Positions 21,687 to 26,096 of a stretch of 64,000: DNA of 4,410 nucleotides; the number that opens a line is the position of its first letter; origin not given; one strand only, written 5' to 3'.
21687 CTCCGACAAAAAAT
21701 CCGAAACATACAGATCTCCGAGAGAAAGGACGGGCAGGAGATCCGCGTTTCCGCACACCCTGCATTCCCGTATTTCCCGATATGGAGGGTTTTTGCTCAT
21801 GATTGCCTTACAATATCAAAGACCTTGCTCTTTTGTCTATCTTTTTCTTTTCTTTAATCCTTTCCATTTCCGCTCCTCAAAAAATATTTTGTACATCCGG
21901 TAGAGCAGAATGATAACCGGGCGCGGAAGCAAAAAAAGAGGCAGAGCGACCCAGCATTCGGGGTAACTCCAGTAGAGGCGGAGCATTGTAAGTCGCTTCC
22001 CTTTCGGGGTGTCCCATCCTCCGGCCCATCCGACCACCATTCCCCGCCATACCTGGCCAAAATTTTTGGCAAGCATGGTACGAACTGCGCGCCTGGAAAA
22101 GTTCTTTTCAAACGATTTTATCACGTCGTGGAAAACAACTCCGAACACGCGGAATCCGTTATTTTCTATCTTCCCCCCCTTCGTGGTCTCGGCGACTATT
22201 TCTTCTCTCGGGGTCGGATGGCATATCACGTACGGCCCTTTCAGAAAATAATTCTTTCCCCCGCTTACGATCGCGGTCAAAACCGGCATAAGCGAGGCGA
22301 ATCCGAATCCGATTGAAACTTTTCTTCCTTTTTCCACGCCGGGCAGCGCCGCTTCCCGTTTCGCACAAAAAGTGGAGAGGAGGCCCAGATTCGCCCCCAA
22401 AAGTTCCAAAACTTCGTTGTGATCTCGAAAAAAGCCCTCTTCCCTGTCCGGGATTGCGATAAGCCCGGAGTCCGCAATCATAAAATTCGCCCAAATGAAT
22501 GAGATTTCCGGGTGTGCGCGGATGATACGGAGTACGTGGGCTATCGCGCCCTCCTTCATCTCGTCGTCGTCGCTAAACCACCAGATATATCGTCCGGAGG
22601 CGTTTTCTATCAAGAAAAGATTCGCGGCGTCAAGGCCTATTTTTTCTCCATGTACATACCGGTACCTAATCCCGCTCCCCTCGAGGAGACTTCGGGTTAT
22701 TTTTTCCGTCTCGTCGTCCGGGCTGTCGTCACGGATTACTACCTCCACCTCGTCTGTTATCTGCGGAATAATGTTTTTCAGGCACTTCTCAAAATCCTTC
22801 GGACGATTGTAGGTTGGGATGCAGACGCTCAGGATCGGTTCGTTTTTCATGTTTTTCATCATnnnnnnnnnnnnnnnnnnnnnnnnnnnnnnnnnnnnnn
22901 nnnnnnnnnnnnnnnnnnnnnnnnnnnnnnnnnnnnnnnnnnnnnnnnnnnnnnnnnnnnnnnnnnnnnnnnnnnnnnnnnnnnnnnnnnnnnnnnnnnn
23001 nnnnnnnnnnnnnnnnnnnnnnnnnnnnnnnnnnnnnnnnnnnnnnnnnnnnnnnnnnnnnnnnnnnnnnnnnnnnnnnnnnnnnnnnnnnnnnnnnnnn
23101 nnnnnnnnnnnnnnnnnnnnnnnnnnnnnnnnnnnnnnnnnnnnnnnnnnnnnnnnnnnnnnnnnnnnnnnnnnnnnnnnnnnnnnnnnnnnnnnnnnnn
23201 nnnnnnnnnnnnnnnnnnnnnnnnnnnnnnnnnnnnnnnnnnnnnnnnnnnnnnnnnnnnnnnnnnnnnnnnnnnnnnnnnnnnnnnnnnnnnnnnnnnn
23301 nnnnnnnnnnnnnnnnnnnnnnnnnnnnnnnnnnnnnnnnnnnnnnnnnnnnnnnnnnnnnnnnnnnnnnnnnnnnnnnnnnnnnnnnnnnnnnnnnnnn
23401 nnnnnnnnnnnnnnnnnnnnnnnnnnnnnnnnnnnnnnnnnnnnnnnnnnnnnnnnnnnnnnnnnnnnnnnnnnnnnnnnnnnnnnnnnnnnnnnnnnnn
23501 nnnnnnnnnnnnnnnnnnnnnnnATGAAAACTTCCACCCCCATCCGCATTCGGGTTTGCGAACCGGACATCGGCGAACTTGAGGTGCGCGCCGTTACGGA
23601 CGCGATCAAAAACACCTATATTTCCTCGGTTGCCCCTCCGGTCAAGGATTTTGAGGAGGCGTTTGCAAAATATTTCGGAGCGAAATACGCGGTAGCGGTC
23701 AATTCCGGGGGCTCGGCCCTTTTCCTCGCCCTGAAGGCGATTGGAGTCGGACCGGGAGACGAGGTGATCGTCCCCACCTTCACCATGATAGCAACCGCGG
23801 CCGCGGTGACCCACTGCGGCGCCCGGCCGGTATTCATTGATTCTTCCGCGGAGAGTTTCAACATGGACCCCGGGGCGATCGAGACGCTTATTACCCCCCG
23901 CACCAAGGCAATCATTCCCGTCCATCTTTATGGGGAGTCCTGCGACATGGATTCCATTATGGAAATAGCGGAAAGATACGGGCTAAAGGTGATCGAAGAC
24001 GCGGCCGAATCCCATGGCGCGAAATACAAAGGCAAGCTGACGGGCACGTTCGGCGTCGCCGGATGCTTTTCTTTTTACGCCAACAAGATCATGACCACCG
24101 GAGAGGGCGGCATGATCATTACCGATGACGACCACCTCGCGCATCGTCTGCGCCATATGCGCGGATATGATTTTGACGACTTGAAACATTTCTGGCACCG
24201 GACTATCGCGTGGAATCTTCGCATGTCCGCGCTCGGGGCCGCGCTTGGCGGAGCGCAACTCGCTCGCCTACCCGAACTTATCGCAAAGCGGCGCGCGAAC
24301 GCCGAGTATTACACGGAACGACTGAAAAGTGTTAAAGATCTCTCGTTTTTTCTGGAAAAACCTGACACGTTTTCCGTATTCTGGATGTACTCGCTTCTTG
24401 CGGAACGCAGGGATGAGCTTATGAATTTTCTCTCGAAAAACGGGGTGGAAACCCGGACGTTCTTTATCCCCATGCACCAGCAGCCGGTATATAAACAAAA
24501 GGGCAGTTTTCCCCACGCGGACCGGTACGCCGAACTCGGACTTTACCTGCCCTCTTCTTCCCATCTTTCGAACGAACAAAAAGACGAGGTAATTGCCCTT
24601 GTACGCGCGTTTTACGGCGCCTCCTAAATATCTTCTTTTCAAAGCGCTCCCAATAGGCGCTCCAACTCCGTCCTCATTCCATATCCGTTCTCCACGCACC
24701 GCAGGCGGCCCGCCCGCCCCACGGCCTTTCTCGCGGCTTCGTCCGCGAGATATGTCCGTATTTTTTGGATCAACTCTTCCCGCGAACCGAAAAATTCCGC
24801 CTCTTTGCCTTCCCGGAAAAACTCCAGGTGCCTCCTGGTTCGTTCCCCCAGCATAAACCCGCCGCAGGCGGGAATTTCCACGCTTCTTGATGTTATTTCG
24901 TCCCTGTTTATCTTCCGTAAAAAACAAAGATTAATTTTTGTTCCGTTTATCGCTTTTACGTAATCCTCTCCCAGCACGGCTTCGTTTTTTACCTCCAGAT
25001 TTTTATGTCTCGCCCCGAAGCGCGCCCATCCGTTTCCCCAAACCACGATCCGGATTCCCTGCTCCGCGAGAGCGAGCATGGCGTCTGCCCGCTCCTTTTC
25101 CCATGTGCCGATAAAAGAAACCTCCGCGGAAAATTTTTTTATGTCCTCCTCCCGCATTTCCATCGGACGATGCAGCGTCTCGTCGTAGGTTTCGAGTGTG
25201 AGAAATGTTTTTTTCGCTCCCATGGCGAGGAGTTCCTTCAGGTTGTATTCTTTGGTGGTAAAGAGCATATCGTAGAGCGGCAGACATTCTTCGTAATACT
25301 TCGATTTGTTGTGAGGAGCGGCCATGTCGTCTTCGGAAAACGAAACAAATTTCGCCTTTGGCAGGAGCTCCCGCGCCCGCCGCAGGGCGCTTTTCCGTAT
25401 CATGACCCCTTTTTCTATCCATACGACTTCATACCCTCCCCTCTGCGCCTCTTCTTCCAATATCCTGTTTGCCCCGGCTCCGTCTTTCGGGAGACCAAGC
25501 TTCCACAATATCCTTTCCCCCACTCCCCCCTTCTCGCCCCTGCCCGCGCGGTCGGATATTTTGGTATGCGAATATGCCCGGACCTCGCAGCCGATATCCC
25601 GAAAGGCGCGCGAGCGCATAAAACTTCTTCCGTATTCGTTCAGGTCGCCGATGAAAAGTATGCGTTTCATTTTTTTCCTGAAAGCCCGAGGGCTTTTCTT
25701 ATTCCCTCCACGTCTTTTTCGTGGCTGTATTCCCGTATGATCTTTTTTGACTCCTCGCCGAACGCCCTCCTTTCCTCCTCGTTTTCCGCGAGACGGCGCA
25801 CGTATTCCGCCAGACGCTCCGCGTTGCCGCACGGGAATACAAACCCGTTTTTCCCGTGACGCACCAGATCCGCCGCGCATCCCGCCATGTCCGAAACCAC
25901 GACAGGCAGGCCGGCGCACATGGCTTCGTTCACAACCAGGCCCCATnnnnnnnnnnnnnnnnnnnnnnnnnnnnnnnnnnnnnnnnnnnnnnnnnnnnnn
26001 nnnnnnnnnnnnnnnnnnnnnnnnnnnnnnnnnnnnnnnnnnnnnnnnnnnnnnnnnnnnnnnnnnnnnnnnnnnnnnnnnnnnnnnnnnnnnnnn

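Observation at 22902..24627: Formyltransferase + DegT aminotransferase pair: N-formylated 4-amino-4,6-dideoxyhexose (N-formylperosamine-like) branch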

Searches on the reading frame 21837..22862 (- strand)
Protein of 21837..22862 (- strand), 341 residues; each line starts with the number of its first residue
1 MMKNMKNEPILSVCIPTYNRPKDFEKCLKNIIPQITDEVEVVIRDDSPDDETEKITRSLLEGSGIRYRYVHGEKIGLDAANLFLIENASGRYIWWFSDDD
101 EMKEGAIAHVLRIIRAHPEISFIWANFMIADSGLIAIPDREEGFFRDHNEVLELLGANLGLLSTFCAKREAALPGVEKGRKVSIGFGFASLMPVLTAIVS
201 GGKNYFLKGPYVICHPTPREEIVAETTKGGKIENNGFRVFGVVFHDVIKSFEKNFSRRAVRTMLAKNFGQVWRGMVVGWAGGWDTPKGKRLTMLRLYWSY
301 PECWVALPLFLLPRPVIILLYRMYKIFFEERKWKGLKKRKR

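Call 4: search_protein_families(library=pfam, proteins=[window:21837-22862:-], max_evalue=0.01)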
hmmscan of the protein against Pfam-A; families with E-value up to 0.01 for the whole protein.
window:21837-22862:- (341 aa): 1 family
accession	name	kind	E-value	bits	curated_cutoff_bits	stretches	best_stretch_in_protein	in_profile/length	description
PF00535.33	Glycos_transf_2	-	4e-21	76.1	23.3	1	12-121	1-110/168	Glycosyl transferase family 2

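Call 6: search_protein_families(library=ncbifam, proteins=[window:21837-22862:-], max_evalue=0.01)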
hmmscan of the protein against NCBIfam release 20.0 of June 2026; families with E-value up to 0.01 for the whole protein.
window:21837-22862:- (341 aa): 15 families
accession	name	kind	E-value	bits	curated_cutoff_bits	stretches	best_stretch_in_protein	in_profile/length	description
NF050050.1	ProtGlycPglI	equivalog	1e-15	57.9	500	1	9-135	2-127/306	GalNAc(5)-diNAcBac-PP-undecaprenol beta-1,3-glucosyltransferase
NF007482.0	PRK10073.1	equivalog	5.5e-11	42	423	1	5-113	2-109/334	glycosyltransferase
NF047683.1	TeichurnBiosyTuaG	equivalog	1.1e-09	38.3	400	1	5-128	2-124/252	teichuronic acid biosynthesis protein TuaG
TIGR04440.1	glyco_TIGR04440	domain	1.3e-08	34.9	70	1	11-123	2-115/215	TIGR00180 family glycosyltransferase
NF041875.1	EPS_EpsD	equivalog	3.4e-08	33.3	370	1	11-116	1-106/325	exopolysaccharide biosynthesis glycosyltransferase EpsD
NF038299.1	EPS_HpsN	equivalog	1.7e-07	30.5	425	1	9-123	1-115/317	hormogonium polysaccharide biosynthesis glycosyltransferase HpsN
NF007453.0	PRK10018.1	equivalog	4.5e-07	29.8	382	1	5-132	2-129/280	colanic acid biosynthesis glycosyltransferase WcaA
TIGR04017.1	WcaA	equivalog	8e-07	28.9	495.75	1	6-132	2-128/279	colanic acid biosynthesis glycosyltransferase WcaA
NF038302.1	EPS_HpsE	equivalog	8.3e-07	28.3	300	1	11-121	3-118/307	hormogonium polysaccharide biosynthesis glycosyltransferase HpsE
TIGR03111.1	glyc2_xrt_Gpos1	hypoth_equivalog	2.3e-05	23.4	363.95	1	3-124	43-166/439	TIGR03111 family XrtG-associated glycosyltransferase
TIGR03937.1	PgaC_IcaA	equivalog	3.6e-05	22.9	422.3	1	3-126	39-162/407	poly-beta-1,6-N-acetyl-D-glucosamine synthase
TIGR04283.1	glyco_like_mftF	equivalog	0.00021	20.9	182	1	11-114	1-97/221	TIGR04283 family arsenosugar biosynthesis glycosyltransferase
TIGR03965.1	mycofact_glyco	equivalog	0.00087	18.3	280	1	9-58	74-125/467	mycofactocin biosynthesis glycosyltransferase MftF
NF053739.1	GlytfEpsEBac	equivalog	0.0028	16.7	450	1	9-100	1-93/265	glycosyltransferase EpsE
NF041394.1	GtaseAglG_Halo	equivalog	0.0069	15.7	440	0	13-104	7-97/304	glucosyl-dolichyl phosphate glucuronosyltransferase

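Call 56: search_protein_families(library=phrogs, proteins=[window:21837-22862:-], max_evalue=0.00001)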
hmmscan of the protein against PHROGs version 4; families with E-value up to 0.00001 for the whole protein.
window:21837-22862:- (341 aa): 0 families

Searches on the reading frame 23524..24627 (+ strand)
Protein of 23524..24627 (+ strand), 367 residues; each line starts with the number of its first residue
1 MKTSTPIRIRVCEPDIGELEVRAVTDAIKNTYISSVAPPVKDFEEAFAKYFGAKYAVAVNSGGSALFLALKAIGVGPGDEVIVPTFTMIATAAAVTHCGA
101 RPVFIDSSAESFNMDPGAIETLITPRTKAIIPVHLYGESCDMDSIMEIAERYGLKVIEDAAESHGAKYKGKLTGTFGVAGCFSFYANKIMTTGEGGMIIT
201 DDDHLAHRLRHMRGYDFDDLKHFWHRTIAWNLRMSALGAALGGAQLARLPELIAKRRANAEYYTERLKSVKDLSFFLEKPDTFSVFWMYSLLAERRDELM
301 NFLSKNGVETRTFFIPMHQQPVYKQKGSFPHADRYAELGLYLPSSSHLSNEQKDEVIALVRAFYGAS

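Call 4: search_protein_families(library=pfam, proteins=[window:23524-24627:+], max_evalue=0.01)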
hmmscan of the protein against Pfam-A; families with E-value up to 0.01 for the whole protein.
window:23524-24627:+ (367 aa): 6 families
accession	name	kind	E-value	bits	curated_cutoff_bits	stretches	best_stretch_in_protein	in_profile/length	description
PF01041.23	DegT_DnrJ_EryC1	-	5.7e-119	398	19.8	1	15-360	2-359/360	DegT/DnrJ/EryC1/StrS aminotransferase family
PF00155.27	Aminotran_1_2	-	6.4e-08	32.6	19.7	1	40-131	44-151/361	Aminotransferase class I and II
PF01053.26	Cys_Met_Meta_PP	-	1.4e-06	27.5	27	1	28-160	42-174/381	Cys/Met metabolism PLP-dependent enzyme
PF01212.27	Beta_elim_lyase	-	1.9e-06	27.8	27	1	38-217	32-215/288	Beta-eliminating lyase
PF00266.25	Aminotran_5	-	0.00086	18.8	21.5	1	41-164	46-180/371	Aminotransferase class-V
PF01276.26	OKR_DC_1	-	0.0092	15.2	27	0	40-114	68-142/417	Orn/Lys/Arg decarboxylase, major domain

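Call 6: search_protein_families(library=ncbifam, proteins=[window:23524-24627:+], max_evalue=0.01)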
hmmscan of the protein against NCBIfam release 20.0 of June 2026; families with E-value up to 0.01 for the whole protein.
window:23524-24627:+ (367 aa): 36 families (the best 25 are shown)
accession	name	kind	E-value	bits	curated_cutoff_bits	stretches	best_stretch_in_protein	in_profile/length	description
TIGR04181.1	NHT_00031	hypoth_equivalog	1.2e-102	343.4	420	1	9-345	1-359/359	LegC family aminotransferase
TIGR03588.1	PseC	equivalog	2.7e-82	276.7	423.5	1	12-361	5-377/380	UDP-4-amino-4,6-dideoxy-N-acetyl-beta-L-altrosamine transaminase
NF008658.2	PRK11658.1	equivalog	5.4e-66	222.8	631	1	11-357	7-370/379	UDP-4-amino-4-deoxy-L-arabinose aminotransferase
NF008687.0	PRK11706.1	equivalog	6.8e-65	219.2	375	1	10-364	3-374/375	dTDP-4-amino-4,6-dideoxygalactose transaminase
TIGR04427.1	PLP_DesI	equivalog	5e-62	210.2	650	1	25-361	39-380/390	dTDP-4-dehydro-6-deoxyglucose aminotransferase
TIGR02379.1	ECA_wecE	subfamily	2.3e-55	187.9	434.85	1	14-363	7-374/376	dTDP-4-amino-4,6-dideoxy-D-glucose transaminase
NF011936.0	PRK15407.1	equivalog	8.2e-55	186.2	423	2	16-215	44-250/440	lipopolysaccharide biosynthesis protein RfbH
NF005816.0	PRK07682.1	equivalog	1.4e-10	40.4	620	1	54-159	90-202/390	aminotransferase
NF041364.1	GntC_guanitoxin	equivalog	2.4e-10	39.8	415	1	56-160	62-174/356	guanitoxin biosynthesis PLP-dependent (S)-gamma-hydroxy-L-arginine cyclodehydratase GntC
NF005817.0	PRK07683.1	equivalog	7.5e-09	34.8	575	1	57-132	92-170/387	aminotransferase A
NF004770.0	PRK06108.1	subfamily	5.2e-08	32.1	422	1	47-131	90-175/396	pyridoxal phosphate-dependent aminotransferase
NF004975.0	PRK06348.1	equivalog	8e-08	31.7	549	1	43-131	79-167/384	pyridoxal phosphate-dependent aminotransferase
NF041091.1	asp_aminotase_Arch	equivalog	2.3e-07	30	550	1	53-159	87-199/376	aspartate aminotransferase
TIGR03947.1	viomycin_VioD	equivalog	2.7e-07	29.8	390.9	1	54-137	69-156/359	capreomycidine synthase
NF004769.0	PRK06107.1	equivalog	1e-06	27.8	617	1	55-131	94-171/402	aspartate transaminase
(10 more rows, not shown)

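Call 8: search_solved_structures(query=window:23524-24627:+, max_evalue=1e-20)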
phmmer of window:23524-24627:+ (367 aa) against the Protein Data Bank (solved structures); distinct sequences matched with E-value up to 1e-20: 56.
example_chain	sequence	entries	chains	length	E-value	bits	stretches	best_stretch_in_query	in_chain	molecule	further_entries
3bn1_A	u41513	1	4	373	7.8e-90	304.9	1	8-359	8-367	Perosamine synthetase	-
3dr7_A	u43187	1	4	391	9.4e-90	304.6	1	8-359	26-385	Putative perosamine synthetase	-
3dr4_A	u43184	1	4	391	6.5e-89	301.8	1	8-359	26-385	Putative perosamine synthetase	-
7b0m_AAA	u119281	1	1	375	3.4e-84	286.3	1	12-347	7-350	Sugar aminotransferase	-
7b0d_A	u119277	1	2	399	2.4e-73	250.6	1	39-350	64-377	Glutamine--scyllo-inositol transaminase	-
2oga_A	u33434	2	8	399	8.4e-72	245.5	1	20-362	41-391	Transaminase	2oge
3frk_A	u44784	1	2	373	3.4e-64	220.5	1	38-362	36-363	QdtB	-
3nu7_A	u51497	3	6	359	5.2e-62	213.4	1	36-349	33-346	Aminotransferase WbpE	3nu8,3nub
3nyu_A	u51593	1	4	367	5.2e-62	213.3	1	36-350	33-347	Aminotransferase WbpE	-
3nys_A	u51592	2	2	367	2.5e-61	211.1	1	36-350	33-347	Aminotransferase WbpE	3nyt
7n63_A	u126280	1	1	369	2.7e-57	197.8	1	39-357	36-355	Putative aminotransferase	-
8gyh_B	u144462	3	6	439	2e-55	191.7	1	16-285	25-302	DegT/DnrJ/EryC1/StrS family aminotransferase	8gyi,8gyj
8e75_A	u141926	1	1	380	6.9e-55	189.9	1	36-348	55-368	DegT/DnrJ/EryC1/StrS aminotransferase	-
8e77_A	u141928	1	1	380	6.9e-55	189.9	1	36-348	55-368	DegT/DnrJ/EryC1/StrS aminotransferase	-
5u1z_A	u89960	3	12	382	7.5e-52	179.9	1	40-345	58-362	Putative aminotransferase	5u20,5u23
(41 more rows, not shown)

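Call 26: list_cluster_members(proteins=[P0001, window:23524-24627:+, window:19471-20505:-, window:20523-21800:-, window:21837-22862:-])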
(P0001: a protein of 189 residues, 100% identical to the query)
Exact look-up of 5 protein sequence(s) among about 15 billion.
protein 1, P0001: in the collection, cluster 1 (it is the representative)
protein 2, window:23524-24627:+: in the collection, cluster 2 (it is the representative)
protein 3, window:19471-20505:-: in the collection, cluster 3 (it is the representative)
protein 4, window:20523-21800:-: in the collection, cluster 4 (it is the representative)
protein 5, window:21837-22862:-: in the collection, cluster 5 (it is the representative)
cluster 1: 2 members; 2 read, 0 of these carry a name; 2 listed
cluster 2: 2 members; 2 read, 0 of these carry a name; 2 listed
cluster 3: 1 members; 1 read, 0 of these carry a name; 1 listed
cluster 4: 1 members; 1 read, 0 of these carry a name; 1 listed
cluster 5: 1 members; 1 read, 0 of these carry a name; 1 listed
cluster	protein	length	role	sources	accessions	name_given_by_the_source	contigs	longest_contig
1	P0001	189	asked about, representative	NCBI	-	-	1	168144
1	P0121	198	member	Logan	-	-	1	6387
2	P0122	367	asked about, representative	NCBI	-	-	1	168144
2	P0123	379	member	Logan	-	-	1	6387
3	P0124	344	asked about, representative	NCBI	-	-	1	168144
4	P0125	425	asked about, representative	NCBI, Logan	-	-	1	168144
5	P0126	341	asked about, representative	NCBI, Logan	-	-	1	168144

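Call 37: search_solved_structures(query=window:23524-24627:+, max_evalue=1e-80, show_alignments=2)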
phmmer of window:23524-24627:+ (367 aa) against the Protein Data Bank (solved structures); distinct sequences matched with E-value up to 1e-80: 4.
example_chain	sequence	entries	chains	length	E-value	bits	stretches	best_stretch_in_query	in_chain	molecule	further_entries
3bn1_A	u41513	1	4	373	7.8e-90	304.9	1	8-359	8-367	Perosamine synthetase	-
3dr7_A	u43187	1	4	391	9.4e-90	304.6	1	8-359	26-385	Putative perosamine synthetase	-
3dr4_A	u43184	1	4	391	6.5e-89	301.8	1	8-359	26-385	Putative perosamine synthetase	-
7b0m_AAA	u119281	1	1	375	3.4e-84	286.3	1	12-347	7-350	Sugar aminotransferase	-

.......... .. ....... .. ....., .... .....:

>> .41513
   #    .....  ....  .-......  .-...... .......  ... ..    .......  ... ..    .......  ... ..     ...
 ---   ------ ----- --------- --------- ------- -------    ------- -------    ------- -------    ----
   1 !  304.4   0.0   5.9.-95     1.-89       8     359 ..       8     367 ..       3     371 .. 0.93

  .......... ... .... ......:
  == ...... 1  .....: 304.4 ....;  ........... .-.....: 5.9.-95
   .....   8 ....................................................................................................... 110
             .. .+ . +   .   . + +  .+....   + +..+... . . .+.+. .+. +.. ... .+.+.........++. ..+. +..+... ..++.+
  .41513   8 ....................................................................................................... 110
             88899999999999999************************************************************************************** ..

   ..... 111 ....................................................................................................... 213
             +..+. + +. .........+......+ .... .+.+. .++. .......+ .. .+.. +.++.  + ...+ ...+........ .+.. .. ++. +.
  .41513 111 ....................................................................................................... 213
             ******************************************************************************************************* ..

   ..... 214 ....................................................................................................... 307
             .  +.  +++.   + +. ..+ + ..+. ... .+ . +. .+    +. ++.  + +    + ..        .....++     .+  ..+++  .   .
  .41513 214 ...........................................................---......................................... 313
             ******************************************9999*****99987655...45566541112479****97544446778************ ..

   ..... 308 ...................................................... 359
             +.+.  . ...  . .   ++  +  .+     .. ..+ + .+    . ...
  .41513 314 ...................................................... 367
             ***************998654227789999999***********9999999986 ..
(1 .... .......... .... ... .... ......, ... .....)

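Call 56: search_protein_families(library=phrogs, proteins=[window:23524-24627:+], max_evalue=0.00001)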
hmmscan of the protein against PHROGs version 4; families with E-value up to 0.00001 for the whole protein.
window:23524-24627:+ (367 aa): 1 family
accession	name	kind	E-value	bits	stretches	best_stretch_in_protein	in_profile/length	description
phrog_3139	-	other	7.1e-71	240.1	1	39-347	38-371/387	aminotransferase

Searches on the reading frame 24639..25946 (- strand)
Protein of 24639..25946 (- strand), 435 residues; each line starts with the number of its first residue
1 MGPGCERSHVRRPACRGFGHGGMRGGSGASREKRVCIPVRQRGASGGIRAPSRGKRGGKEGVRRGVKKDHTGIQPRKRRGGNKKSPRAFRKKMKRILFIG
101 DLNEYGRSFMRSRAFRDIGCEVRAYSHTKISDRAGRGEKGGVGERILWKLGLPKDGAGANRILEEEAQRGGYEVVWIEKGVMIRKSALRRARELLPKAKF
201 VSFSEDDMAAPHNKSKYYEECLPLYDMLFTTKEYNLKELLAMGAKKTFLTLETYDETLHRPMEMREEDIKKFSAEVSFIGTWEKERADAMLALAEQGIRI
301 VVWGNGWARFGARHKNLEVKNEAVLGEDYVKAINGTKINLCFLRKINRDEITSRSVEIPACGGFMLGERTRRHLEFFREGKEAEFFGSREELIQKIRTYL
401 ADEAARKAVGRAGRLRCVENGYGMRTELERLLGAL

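Call 4: search_protein_families(library=pfam, proteins=[window:24639-25946:-], max_evalue=0.01)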
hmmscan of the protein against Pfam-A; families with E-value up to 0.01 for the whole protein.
window:24639-25946:- (435 aa): 1 family
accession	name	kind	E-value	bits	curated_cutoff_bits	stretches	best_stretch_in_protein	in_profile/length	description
PF13524.12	Glyco_trans_1_2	-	8.6e-28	97.5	25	1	292-431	8-142/144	Glycosyl transferase-like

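Call 56: search_protein_families(library=phrogs, proteins=[window:24639-25946:-], max_evalue=0.00001)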
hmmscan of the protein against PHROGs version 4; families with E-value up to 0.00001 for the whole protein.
window:24639-25946:- (435 aa): 0 families
